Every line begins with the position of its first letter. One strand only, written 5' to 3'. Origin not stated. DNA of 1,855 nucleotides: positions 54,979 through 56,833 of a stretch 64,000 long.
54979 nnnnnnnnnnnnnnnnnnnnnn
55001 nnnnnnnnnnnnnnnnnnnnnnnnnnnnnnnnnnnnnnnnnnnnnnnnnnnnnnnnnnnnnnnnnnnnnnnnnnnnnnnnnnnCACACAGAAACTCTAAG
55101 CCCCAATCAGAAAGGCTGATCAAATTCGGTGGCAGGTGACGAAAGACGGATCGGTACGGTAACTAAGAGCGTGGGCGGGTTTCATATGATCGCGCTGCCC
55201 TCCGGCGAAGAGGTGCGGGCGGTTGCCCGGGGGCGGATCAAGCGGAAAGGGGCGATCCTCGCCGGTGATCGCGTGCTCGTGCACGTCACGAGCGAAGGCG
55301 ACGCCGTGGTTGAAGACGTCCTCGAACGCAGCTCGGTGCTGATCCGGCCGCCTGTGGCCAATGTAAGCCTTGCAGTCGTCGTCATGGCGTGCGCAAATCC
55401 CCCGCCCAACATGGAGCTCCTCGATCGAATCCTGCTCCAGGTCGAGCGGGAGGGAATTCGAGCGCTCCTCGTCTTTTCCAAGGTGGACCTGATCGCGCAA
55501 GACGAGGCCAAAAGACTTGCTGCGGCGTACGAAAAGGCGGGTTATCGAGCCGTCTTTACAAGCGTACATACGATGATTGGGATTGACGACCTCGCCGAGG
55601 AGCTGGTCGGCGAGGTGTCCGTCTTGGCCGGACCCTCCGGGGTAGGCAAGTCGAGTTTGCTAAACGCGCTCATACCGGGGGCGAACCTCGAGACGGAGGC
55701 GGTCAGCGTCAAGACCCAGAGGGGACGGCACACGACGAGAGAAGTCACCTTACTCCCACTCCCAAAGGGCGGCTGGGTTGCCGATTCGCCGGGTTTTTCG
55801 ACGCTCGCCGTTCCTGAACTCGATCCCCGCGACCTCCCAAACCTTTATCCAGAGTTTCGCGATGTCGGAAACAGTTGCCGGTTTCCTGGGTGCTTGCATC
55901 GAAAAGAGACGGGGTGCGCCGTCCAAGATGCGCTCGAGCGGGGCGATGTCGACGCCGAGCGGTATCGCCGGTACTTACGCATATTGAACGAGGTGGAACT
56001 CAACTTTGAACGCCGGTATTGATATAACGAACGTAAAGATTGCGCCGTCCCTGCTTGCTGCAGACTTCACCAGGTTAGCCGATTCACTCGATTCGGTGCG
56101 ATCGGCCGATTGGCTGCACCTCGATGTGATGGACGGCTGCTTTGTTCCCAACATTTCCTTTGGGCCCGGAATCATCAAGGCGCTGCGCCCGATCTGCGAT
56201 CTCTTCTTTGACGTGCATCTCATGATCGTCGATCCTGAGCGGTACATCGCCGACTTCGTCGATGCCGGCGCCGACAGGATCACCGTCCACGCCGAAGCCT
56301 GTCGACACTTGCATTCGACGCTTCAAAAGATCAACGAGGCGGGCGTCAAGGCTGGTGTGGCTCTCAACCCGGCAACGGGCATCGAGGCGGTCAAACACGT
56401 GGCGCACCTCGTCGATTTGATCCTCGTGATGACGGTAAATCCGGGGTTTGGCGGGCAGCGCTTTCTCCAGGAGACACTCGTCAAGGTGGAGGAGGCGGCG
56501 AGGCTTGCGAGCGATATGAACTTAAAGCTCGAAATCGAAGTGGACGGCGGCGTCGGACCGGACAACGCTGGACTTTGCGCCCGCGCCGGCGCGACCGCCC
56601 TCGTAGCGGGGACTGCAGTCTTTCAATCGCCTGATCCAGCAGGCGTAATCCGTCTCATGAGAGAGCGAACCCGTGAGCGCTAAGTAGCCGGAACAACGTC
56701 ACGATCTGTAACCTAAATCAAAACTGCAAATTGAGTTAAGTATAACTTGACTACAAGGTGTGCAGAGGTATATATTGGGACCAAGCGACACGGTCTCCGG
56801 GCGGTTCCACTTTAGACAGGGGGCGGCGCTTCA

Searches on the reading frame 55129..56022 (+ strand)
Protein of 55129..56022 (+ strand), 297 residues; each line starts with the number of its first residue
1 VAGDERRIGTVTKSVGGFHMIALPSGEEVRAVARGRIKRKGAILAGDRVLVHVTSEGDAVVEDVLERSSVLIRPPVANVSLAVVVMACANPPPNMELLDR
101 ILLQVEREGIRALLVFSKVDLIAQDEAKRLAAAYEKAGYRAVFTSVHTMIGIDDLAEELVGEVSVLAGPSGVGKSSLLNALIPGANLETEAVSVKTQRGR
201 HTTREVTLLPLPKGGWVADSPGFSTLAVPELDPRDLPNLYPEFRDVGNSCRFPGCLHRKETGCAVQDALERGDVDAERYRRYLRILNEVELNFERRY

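Call 41: search_protein_families(library=pfam, proteins=[window:55129-56022:+], max_evalue=0.00001)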
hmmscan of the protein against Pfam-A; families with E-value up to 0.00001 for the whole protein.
window:55129-56022:+ (297 aa): 2 families
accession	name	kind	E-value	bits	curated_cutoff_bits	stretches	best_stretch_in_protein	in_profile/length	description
PF03193.22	RsgA_GTPase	-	1.6e-53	181.5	30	1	64-227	1-172/174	RsgA GTPase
PF16745.11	RsgA_N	-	3.4e-06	27.2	27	1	9-61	2-54/54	RsgA N-terminal domain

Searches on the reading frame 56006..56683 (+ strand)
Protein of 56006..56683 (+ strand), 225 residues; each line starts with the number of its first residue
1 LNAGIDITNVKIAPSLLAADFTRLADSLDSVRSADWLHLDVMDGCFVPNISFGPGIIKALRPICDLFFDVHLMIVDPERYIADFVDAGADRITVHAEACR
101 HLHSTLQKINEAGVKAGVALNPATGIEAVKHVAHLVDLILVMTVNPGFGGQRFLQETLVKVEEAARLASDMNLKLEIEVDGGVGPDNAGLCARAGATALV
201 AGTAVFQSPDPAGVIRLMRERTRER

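Call 41: search_protein_families(library=pfam, proteins=[window:56006-56683:+], max_evalue=0.00001)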
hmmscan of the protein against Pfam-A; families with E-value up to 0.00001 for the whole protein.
window:56006-56683:+ (225 aa): 1 family
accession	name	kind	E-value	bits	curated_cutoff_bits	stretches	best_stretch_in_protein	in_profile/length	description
PF00834.25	Ribul_P_3_epim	-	1e-72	244.1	21.1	1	11-206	1-198/198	Ribulose-phosphate 3 epimerase family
